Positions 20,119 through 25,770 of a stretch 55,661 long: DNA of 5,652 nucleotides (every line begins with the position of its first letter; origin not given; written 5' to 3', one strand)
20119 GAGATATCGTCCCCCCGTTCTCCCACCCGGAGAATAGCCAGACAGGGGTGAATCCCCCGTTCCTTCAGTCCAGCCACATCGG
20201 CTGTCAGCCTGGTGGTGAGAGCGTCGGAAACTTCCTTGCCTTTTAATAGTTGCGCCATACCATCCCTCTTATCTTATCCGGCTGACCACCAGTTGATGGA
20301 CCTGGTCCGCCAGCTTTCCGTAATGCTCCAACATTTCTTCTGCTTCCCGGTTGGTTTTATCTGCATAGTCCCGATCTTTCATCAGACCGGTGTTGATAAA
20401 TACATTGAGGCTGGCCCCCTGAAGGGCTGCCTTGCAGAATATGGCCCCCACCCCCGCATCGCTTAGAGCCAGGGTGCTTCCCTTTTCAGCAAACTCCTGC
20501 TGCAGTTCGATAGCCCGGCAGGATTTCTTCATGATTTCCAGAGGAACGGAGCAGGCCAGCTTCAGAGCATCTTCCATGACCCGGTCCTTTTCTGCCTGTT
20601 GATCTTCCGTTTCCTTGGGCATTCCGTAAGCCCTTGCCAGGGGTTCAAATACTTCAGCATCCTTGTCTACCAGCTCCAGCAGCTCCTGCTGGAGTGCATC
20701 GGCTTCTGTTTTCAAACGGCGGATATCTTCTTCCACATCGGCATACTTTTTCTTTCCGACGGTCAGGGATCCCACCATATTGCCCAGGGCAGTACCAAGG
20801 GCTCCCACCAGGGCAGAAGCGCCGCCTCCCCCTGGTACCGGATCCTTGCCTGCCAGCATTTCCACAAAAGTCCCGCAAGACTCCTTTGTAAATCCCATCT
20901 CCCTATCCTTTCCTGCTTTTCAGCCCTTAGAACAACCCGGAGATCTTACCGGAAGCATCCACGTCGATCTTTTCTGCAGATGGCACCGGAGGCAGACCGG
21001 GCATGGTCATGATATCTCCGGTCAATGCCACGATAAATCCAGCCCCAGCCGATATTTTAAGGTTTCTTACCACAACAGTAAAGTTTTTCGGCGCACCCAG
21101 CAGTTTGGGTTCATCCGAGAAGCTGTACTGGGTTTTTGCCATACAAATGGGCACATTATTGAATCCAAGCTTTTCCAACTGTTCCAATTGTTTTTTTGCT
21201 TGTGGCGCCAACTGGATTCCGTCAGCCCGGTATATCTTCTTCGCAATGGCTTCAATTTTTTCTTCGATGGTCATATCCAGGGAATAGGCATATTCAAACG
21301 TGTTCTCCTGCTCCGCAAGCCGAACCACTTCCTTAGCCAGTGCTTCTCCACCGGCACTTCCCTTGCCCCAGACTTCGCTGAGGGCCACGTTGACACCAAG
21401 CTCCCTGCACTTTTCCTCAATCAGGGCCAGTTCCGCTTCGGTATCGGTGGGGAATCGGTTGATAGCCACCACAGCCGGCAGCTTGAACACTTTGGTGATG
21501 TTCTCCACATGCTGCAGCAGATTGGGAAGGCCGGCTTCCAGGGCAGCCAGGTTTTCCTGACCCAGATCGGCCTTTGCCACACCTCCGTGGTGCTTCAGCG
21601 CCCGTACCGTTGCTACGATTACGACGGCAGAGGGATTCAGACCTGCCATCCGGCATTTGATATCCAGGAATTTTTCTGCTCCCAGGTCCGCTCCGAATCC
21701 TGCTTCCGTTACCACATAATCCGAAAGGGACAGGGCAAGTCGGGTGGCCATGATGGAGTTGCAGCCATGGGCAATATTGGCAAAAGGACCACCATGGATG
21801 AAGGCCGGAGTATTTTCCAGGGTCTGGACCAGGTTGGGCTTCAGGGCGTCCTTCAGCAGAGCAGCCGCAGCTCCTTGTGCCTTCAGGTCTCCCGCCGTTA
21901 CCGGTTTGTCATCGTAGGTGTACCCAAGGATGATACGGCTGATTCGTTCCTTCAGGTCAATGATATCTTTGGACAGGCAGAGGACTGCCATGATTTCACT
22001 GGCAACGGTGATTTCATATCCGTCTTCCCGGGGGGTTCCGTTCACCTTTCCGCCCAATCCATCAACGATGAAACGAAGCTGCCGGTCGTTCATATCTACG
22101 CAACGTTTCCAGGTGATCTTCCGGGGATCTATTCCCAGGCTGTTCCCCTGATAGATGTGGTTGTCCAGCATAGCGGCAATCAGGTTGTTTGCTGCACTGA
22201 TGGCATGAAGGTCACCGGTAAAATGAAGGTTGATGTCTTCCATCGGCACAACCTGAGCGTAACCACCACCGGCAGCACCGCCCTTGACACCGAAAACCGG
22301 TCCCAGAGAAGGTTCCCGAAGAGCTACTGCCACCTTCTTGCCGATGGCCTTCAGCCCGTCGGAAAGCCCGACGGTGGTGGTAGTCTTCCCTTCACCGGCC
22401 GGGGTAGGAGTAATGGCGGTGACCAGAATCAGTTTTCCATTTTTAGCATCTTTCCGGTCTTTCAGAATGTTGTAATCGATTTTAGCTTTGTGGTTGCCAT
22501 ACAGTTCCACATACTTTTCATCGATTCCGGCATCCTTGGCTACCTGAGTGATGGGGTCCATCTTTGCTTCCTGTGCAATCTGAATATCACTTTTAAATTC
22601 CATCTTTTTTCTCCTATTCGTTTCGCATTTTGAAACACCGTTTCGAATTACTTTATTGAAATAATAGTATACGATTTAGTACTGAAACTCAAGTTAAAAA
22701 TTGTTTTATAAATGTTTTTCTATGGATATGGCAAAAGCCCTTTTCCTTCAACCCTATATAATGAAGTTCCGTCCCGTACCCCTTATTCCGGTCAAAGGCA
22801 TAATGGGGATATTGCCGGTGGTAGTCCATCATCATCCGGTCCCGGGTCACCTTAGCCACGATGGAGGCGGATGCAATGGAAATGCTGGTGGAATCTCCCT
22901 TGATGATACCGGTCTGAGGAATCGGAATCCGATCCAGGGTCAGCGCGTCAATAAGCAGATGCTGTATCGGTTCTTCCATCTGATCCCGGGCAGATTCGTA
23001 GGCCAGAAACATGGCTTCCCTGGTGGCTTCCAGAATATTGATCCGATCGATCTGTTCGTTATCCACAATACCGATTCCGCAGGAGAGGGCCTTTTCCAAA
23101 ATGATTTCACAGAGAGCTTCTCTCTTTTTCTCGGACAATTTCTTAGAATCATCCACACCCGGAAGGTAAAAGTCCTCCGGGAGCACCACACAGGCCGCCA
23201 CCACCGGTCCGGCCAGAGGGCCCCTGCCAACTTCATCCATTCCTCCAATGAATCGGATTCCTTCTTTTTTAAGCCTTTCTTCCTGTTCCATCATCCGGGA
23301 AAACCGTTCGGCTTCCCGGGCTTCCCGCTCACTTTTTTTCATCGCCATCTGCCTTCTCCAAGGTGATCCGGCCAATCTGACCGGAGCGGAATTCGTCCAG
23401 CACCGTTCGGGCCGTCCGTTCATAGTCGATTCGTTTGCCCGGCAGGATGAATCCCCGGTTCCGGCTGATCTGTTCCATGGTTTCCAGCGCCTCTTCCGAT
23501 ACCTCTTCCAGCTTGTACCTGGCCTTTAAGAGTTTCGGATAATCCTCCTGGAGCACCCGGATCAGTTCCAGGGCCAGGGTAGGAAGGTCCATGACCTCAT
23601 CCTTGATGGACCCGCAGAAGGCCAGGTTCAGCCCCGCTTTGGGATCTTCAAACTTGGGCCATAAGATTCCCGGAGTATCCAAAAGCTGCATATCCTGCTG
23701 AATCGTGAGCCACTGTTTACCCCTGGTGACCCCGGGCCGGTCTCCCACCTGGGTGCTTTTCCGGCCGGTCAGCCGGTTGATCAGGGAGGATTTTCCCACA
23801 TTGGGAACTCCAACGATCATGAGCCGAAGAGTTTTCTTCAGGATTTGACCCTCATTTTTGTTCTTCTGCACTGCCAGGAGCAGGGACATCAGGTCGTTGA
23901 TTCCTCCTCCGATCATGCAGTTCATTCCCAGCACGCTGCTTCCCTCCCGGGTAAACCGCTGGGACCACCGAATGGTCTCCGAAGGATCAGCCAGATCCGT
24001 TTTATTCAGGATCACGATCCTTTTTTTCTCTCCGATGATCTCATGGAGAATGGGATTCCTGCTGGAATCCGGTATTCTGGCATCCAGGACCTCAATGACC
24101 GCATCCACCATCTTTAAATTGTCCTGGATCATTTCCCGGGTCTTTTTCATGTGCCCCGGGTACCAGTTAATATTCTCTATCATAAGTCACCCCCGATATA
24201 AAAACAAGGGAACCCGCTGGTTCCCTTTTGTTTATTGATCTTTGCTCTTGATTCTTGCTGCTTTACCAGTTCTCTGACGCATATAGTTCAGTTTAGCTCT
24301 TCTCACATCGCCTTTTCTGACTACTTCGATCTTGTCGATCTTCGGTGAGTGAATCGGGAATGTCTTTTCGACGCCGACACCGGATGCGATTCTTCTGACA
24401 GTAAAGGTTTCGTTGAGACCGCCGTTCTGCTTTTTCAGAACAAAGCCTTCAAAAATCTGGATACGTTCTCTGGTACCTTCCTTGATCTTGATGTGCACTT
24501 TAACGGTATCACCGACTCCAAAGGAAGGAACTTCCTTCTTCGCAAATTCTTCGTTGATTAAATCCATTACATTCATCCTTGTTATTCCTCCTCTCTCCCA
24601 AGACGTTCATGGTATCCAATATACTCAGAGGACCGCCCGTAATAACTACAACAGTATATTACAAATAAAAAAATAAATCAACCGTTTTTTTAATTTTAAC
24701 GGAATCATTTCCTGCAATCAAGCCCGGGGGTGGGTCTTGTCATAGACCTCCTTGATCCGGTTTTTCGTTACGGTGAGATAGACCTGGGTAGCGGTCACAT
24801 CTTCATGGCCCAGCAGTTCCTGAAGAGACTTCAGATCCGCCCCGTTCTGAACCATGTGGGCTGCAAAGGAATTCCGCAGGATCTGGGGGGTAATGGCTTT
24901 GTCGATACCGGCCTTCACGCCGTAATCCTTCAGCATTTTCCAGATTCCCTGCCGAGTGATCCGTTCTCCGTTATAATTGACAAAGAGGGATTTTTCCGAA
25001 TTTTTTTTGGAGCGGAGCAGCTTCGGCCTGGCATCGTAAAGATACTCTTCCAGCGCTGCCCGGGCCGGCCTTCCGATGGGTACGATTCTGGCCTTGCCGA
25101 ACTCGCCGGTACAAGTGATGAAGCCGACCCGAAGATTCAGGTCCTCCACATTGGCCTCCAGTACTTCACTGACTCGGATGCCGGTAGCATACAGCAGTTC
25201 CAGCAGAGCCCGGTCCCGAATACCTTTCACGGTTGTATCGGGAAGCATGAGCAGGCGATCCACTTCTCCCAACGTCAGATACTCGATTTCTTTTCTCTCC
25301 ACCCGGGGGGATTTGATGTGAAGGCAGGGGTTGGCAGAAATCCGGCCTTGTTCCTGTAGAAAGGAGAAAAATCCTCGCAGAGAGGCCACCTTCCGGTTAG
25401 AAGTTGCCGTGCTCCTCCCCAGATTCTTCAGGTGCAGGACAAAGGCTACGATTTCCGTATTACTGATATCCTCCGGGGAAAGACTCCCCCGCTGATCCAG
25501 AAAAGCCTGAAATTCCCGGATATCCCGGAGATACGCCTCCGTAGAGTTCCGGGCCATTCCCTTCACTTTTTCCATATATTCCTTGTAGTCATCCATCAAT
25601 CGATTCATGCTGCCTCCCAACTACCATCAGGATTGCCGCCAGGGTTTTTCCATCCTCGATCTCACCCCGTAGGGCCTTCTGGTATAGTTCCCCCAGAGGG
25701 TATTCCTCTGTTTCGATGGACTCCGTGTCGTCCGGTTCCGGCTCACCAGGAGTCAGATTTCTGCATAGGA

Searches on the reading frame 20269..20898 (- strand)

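Call 48: search_protein_families(library=pfam, proteins=[window:20269-20898:-], max_evalue=0.00001)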
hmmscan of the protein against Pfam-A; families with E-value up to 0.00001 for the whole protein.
window:20269-20898:- (209 aa): 1 family
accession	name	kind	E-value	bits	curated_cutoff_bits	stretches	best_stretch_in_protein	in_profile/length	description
PF04961.17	FTCD_C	-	1.3e-68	230.7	24.5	1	7-188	1-182/182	Formiminotransferase-cyclodeaminase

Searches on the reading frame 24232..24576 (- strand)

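Call 48: search_protein_families(library=pfam, proteins=[window:24232-24576:-], max_evalue=0.00001)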
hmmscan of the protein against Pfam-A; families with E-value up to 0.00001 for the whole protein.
window:24232-24576:- (114 aa): 1 family
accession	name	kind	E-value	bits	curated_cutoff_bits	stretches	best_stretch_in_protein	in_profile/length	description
PF01245.26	Ribosomal_L19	-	1.4e-48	163.9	22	1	3-112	2-111/111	Ribosomal protein L19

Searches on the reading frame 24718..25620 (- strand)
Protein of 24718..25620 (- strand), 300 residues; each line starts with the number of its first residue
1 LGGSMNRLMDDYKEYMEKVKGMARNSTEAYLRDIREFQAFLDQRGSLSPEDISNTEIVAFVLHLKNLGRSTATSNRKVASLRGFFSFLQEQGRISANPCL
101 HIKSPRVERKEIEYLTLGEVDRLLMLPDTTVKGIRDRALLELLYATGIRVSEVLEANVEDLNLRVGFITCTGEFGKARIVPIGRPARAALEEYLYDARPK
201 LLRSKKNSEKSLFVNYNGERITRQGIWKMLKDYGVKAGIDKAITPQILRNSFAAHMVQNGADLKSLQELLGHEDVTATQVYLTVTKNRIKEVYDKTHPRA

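Call 7: search_protein_families(library=pfam, proteins=[window:24718-25620:-])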
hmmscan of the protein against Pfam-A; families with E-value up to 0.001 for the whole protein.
window:24718-25620:- (300 aa): 4 families
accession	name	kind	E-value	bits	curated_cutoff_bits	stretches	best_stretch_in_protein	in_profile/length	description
PF00589.27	Phage_integrase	-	6.1e-40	137.2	27.1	1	114-287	2-171/172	Phage integrase family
PF02899.23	Phage_int_SAM_1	-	1.5e-16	60.9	22.3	1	10-91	2-82/83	Phage integrase, N-terminal SAM-like domain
PF13495.12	Phage_int_SAM_4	-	1.7e-09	38.3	27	1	8-86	1-76/85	Phage integrase, N-terminal SAM-like domain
PF13102.12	Phage_int_SAM_5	-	0.00029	21.6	22.3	0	9-99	3-95/98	Phage integrase SAM-like domain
